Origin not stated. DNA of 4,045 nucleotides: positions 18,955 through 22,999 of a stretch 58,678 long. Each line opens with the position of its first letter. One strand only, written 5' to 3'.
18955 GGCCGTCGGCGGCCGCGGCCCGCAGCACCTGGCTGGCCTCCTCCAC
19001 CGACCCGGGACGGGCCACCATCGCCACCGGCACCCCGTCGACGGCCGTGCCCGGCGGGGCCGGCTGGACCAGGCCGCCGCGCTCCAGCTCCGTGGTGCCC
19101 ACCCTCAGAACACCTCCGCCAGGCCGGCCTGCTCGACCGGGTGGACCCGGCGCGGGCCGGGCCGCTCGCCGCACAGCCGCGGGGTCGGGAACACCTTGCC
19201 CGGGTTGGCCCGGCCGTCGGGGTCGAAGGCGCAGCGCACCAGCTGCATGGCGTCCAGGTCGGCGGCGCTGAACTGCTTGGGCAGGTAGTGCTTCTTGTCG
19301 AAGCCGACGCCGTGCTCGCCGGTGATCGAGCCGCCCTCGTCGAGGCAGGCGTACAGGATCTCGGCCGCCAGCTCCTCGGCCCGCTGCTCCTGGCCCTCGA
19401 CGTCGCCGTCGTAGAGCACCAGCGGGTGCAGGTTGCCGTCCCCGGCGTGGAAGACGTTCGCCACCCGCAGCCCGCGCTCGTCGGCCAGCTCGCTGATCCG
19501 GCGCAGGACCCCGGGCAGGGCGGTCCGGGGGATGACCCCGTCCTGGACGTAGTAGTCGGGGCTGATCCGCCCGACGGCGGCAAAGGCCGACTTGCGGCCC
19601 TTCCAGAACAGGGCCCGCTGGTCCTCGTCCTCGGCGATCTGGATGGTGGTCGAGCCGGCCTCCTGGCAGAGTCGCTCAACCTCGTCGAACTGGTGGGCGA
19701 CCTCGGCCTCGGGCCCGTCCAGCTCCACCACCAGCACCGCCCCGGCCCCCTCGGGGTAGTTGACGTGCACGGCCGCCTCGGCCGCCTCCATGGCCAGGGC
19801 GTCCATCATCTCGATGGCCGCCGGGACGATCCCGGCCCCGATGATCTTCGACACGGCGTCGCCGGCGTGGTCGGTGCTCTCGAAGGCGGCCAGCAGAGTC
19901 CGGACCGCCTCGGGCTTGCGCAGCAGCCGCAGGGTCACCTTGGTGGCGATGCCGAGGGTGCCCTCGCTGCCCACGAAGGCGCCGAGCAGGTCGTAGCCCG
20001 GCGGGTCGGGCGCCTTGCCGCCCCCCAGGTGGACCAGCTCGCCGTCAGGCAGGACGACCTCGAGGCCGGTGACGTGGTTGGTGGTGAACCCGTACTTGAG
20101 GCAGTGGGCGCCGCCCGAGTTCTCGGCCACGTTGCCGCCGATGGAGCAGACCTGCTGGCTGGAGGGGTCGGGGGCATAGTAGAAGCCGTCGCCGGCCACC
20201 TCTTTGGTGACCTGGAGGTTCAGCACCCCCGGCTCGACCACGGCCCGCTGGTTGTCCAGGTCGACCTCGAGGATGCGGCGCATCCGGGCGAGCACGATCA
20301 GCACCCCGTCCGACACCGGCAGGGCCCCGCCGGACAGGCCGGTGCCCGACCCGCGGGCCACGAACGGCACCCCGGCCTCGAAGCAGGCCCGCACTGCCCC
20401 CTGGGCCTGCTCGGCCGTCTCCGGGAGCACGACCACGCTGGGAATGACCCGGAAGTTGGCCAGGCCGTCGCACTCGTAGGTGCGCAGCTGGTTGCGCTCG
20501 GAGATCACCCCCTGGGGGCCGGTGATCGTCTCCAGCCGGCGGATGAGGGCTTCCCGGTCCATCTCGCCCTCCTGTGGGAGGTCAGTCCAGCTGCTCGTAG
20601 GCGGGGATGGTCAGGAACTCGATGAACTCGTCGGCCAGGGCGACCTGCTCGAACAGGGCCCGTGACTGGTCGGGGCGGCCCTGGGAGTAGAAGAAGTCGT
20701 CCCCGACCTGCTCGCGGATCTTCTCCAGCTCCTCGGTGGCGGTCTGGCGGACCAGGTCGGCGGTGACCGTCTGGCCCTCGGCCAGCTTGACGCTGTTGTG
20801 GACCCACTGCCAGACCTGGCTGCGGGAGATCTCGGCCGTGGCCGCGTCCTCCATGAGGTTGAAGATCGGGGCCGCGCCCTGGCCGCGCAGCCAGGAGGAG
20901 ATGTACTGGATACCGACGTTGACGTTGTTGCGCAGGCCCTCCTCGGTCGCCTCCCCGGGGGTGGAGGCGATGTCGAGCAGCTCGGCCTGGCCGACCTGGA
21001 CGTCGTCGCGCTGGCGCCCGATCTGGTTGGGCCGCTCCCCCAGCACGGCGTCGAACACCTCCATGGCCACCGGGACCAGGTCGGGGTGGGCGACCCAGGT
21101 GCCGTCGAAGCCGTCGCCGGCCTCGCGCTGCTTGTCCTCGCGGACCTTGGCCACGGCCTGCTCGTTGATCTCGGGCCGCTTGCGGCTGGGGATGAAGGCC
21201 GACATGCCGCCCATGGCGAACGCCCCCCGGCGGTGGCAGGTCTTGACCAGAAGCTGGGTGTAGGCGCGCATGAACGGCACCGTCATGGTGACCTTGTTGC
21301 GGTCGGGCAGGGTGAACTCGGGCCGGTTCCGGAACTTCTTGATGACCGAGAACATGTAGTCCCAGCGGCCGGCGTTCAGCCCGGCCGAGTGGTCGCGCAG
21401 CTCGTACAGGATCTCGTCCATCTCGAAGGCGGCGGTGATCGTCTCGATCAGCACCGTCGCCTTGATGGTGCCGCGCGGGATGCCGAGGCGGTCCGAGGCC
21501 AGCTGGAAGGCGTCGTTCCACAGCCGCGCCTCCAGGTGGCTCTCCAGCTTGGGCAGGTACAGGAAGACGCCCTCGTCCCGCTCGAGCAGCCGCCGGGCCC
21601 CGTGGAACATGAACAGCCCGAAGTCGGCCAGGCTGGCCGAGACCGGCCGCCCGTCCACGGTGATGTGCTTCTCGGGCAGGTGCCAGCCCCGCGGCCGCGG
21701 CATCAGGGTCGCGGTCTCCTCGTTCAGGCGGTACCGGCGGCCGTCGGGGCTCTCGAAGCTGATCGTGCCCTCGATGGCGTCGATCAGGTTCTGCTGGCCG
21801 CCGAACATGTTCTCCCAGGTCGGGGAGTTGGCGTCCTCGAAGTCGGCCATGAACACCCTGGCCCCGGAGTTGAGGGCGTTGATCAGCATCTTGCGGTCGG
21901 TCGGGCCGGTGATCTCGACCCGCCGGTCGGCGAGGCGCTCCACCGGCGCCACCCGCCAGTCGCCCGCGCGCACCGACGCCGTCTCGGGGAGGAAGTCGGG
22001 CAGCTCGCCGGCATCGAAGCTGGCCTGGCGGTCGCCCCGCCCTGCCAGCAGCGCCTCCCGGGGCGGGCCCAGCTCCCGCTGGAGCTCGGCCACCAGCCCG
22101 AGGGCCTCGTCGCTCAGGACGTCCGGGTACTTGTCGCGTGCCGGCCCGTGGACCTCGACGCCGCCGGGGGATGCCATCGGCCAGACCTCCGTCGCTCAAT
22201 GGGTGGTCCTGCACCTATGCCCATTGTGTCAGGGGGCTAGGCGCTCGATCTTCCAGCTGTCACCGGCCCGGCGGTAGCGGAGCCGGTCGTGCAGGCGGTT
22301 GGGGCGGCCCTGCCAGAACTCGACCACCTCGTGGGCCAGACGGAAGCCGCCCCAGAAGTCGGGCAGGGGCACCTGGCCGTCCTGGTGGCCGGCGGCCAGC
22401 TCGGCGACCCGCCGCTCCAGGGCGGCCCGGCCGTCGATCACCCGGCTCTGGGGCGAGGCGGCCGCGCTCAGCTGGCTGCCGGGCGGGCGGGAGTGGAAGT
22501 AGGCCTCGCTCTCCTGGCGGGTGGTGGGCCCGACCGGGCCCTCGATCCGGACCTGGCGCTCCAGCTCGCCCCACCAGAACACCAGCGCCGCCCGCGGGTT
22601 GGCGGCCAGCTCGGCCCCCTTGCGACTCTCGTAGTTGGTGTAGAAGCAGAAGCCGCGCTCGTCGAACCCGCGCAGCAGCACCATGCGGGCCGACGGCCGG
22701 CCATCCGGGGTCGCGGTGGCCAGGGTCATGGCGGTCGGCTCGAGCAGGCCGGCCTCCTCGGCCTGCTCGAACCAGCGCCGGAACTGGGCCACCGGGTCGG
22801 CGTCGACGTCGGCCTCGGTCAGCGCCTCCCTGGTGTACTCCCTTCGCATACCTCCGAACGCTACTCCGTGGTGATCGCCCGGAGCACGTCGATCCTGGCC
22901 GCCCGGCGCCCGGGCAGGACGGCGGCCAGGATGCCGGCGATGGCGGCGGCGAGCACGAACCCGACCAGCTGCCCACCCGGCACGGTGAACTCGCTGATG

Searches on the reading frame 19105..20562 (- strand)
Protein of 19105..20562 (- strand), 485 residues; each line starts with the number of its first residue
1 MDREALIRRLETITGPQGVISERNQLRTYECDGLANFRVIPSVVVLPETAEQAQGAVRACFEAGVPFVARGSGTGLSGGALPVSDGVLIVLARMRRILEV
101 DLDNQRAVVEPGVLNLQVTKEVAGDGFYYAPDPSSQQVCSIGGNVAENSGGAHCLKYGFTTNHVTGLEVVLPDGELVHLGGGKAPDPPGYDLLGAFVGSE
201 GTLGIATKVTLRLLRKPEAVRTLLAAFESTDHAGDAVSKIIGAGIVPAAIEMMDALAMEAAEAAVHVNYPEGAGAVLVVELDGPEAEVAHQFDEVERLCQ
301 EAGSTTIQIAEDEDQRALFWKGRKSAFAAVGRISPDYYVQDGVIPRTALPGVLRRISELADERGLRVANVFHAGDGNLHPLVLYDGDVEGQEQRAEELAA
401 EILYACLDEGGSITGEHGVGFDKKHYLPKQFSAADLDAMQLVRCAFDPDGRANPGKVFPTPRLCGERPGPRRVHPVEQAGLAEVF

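Call 92: search_protein_families(library=pfam, proteins=[window:19105-20562:-], max_evalue=0.00001)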
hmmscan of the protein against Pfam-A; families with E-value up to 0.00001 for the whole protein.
window:19105-20562:- (485 aa): 2 families
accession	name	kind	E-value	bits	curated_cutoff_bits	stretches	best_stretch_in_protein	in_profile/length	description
PF02913.24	FAD-oxidase_C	-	1.2e-70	238.5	21.2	1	216-457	1-248/248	FAD linked oxidases, C-terminal domain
PF01565.28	FAD_binding_4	-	1.9e-39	135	26.4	1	41-180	1-139/139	FAD binding domain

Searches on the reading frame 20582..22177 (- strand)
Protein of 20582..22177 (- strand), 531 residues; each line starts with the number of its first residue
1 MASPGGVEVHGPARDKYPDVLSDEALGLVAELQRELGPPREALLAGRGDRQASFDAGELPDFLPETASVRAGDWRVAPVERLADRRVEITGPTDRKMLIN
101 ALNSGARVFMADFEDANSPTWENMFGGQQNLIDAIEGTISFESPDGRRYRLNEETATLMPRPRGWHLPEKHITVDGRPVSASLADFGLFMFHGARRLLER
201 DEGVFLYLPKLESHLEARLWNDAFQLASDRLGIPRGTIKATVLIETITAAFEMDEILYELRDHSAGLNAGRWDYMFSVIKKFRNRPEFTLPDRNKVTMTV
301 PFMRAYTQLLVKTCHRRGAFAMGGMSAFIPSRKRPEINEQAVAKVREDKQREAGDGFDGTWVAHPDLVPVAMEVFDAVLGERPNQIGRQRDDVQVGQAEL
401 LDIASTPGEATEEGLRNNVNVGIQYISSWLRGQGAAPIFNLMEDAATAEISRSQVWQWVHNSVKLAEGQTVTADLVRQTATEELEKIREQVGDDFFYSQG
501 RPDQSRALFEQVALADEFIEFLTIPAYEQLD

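Call 92: search_protein_families(library=pfam, proteins=[window:20582-22177:-], max_evalue=0.00001)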
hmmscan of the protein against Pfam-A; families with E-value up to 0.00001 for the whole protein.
window:20582-22177:- (531 aa): 3 families
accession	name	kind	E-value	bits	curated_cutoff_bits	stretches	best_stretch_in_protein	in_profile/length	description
PF01274.28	MS_TIM-barrel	-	3e-109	364.2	26.4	1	157-403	1-248/248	Malate synthase, TIM barrel domain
PF20659.2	MS_C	-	9e-38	129.8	23.1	1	410-530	2-118/118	Malate synthase, C-terminal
PF20656.2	MS_N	-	1.4e-15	57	23.5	1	6-67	2-63/64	Malate synthase, N-terminal domain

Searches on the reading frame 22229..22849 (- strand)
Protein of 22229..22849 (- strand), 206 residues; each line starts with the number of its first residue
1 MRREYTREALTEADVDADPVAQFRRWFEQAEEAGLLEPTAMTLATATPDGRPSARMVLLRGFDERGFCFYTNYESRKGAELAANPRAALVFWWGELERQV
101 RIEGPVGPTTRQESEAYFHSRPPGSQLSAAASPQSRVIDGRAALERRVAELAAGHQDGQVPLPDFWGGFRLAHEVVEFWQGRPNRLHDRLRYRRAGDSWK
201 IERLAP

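Call 93: search_protein_families(library=pfam, proteins=[window:22229-22849:-], max_evalue=0.00001)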
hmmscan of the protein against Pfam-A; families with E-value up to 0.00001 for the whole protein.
window:22229-22849:- (206 aa): 3 families
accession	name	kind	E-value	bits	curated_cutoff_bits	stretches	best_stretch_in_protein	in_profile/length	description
PF01243.27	PNPOx_N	-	3e-28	99.1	28.1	1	29-151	3-116/120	Pyridoxamine 5'-phosphate oxidase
PF10590.14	PNP_phzG_C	-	9e-21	74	27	1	166-206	1-42/42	Pyridoxine 5'-phosphate oxidase C-terminal dimerisation region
PF12766.13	Pyridox_oxase_2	-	1.1e-09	39.2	26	1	23-105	4-95/100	Pyridoxamine 5'-phosphate oxidase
